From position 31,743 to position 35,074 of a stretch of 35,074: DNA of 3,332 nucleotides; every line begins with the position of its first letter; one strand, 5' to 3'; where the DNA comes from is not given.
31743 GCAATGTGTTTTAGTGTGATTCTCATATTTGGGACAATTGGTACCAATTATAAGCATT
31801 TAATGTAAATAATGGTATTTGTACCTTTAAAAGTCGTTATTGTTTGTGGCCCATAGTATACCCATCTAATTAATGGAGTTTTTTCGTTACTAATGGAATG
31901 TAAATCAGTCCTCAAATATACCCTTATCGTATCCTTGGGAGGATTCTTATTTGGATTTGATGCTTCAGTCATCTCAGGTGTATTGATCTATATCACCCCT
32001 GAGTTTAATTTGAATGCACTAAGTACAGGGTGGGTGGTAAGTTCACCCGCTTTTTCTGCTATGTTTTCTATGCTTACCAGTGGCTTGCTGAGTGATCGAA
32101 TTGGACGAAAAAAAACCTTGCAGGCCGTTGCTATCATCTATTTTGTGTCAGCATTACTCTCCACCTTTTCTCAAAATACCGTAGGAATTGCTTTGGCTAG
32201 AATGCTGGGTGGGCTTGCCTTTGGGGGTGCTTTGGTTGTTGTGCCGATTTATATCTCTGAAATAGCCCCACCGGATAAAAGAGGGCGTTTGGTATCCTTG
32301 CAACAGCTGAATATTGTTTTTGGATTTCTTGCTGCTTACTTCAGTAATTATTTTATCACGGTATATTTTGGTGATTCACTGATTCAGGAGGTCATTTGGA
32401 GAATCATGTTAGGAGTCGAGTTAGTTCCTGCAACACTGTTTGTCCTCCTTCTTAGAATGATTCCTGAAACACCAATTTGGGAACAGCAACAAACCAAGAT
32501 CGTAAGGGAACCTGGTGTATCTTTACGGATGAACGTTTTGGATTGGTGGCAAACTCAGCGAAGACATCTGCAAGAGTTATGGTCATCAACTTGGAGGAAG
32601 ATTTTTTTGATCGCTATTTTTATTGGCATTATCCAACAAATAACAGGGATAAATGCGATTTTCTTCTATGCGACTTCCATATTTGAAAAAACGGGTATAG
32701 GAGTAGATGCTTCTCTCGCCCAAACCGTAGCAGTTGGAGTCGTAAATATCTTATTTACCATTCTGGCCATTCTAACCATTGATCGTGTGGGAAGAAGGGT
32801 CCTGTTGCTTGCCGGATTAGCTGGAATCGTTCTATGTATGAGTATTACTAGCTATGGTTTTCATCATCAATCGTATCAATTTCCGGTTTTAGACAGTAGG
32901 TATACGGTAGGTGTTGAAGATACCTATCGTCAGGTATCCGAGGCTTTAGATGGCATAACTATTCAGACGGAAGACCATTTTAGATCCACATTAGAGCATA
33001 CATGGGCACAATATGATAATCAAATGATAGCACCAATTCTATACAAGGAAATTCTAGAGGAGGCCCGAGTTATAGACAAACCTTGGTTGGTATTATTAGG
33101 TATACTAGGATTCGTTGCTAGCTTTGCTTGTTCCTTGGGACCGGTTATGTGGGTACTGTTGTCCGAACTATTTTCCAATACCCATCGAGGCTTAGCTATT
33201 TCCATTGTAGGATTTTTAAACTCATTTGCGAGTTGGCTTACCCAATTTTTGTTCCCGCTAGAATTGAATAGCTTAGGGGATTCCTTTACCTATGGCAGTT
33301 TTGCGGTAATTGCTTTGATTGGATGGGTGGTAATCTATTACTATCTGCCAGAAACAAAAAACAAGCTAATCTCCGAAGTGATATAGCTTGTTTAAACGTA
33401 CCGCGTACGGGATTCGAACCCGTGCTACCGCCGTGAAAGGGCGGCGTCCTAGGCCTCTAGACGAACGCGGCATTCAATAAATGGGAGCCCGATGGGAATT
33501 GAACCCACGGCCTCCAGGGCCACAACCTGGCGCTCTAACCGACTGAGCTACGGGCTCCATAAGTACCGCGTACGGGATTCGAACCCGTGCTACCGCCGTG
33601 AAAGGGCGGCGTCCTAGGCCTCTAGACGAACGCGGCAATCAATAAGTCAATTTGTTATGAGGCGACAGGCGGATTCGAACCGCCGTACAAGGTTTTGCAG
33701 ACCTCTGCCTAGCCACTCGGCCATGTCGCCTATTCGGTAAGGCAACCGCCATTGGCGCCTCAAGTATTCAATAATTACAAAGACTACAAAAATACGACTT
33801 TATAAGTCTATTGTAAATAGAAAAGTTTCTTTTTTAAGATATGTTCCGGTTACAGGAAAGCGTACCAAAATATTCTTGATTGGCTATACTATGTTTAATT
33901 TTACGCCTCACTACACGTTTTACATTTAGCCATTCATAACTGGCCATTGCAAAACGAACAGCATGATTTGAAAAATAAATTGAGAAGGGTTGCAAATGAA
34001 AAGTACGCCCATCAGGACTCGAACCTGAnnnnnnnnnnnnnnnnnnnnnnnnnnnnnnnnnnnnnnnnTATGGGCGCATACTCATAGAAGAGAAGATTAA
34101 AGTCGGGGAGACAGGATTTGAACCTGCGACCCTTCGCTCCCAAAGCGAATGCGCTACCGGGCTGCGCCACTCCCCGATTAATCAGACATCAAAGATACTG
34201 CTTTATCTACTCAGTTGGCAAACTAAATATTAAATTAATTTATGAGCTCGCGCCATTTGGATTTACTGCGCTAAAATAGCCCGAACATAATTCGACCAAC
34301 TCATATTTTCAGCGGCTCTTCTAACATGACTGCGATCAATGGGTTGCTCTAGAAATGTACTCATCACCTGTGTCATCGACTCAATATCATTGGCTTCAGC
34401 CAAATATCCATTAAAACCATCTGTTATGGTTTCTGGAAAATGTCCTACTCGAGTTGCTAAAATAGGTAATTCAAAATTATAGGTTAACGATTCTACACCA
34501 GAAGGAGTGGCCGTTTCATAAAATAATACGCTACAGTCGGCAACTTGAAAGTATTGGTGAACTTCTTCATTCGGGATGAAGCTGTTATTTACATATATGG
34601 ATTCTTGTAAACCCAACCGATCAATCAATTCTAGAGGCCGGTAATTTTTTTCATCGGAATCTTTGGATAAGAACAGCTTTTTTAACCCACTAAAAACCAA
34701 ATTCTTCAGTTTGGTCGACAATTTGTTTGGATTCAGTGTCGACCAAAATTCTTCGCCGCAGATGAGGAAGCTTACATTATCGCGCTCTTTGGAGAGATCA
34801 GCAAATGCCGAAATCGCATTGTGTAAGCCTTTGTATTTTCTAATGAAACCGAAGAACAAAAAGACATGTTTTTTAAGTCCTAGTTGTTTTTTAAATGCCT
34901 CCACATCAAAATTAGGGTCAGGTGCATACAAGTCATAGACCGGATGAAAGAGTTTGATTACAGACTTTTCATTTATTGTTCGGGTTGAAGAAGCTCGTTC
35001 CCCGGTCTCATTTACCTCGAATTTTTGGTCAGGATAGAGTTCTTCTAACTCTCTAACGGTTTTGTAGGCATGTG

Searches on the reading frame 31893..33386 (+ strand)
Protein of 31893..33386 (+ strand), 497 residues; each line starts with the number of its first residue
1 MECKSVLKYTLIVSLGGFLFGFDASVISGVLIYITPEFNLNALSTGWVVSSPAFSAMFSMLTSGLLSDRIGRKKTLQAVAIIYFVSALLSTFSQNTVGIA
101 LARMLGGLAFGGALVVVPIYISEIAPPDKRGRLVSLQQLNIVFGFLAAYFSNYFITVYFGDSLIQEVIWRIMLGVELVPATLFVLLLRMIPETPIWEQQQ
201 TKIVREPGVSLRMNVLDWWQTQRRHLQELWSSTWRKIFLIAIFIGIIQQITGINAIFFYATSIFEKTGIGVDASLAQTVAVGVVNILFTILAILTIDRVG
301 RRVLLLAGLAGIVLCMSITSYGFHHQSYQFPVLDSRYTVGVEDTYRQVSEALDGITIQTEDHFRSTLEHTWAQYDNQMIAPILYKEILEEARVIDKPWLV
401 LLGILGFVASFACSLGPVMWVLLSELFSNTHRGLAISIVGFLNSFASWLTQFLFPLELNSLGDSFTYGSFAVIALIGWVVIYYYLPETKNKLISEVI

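Call 88: search_protein_families(library=pfam, proteins=[window:31893-33386:+], max_evalue=0.00001)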
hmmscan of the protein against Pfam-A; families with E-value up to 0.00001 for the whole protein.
window:31893-33386:+ (497 aa): 2 families
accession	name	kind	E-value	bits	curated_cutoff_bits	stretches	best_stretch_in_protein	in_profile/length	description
PF00083.30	Sugar_tr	-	7.5e-89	299.1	22.3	2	10-320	2-335/452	Sugar (and other) transporter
PF07690.21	MFS_1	-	3.4e-36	125.3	33.4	1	14-317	2-283/347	Major Facilitator Superfamily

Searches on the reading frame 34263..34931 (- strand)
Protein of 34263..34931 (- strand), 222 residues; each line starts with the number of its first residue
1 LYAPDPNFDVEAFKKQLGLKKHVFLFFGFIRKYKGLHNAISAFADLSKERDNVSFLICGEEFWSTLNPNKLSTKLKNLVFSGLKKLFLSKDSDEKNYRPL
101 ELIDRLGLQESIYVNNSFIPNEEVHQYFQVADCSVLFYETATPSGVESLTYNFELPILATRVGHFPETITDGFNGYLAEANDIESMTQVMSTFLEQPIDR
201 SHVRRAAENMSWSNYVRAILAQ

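Call 88: search_protein_families(library=pfam, proteins=[window:34263-34931:-], max_evalue=0.00001)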
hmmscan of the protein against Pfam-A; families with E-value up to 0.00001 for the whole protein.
window:34263-34931:- (222 aa): 2 families
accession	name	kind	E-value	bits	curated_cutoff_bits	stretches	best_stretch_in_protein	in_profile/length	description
PF00534.26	Glycos_transf_1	-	9.9e-21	74.5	26.4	1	12-209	6-171/172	Glycosyl transferases group 1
PF13692.12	Glyco_trans_1_4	-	2.4e-13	51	27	1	99-195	48-141/142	Glycosyl transferases group 1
